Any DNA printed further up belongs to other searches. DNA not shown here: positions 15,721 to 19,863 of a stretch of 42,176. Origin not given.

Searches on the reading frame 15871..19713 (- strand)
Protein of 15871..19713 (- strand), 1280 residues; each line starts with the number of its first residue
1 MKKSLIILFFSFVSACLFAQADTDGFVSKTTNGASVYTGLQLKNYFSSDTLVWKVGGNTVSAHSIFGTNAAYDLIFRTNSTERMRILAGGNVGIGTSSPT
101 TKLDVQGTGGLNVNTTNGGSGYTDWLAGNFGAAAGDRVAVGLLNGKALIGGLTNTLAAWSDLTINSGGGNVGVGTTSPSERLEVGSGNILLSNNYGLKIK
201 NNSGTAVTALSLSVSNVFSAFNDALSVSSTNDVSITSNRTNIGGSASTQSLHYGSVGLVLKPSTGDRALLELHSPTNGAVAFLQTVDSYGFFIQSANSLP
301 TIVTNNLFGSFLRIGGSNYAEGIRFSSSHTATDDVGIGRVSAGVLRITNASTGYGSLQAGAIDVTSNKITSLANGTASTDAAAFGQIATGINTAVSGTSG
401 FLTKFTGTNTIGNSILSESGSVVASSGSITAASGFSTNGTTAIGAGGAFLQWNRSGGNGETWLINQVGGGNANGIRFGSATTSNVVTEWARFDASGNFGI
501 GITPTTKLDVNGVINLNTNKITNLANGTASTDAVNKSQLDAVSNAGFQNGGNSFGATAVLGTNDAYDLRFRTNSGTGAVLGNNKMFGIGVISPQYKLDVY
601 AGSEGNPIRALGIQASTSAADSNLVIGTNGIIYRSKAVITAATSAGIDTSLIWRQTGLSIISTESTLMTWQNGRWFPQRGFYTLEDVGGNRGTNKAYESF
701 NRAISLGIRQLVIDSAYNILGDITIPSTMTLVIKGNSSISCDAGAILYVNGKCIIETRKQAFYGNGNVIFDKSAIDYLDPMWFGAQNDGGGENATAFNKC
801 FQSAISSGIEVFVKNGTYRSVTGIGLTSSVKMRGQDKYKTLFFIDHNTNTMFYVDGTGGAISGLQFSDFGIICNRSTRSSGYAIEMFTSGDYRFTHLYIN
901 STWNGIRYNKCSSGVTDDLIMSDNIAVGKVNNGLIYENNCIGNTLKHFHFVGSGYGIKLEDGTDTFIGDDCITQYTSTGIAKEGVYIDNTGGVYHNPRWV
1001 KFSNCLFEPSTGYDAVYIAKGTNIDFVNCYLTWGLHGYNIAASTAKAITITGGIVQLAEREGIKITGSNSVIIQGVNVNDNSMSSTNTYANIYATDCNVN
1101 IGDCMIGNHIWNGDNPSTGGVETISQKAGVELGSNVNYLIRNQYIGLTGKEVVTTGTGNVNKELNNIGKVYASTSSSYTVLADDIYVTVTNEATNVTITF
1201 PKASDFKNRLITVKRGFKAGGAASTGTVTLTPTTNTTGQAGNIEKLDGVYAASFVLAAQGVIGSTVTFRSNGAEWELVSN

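Call 10: search_protein_families(library=phrogs, proteins=[window:15871-19713:-], max_evalue=0.01)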
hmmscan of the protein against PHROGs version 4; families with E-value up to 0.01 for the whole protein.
window:15871-19713:- (1280 aa): 1 family
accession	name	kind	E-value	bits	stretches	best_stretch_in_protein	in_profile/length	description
phrog_6122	-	unknown function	3.8e-05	24.3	1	508-545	144-181/290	-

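Call 11: search_protein_families(library=pfam, proteins=[window:15871-19713:-], max_evalue=0.01)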
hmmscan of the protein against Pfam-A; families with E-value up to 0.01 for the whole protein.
window:15871-19713:- (1280 aa): 1 family
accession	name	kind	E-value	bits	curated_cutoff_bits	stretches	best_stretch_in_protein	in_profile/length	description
PF05662.19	YadA_stalk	-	3e-10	40.7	28.4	1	520-547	1-28/43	Coiled stalk of trimeric autotransporter adhesin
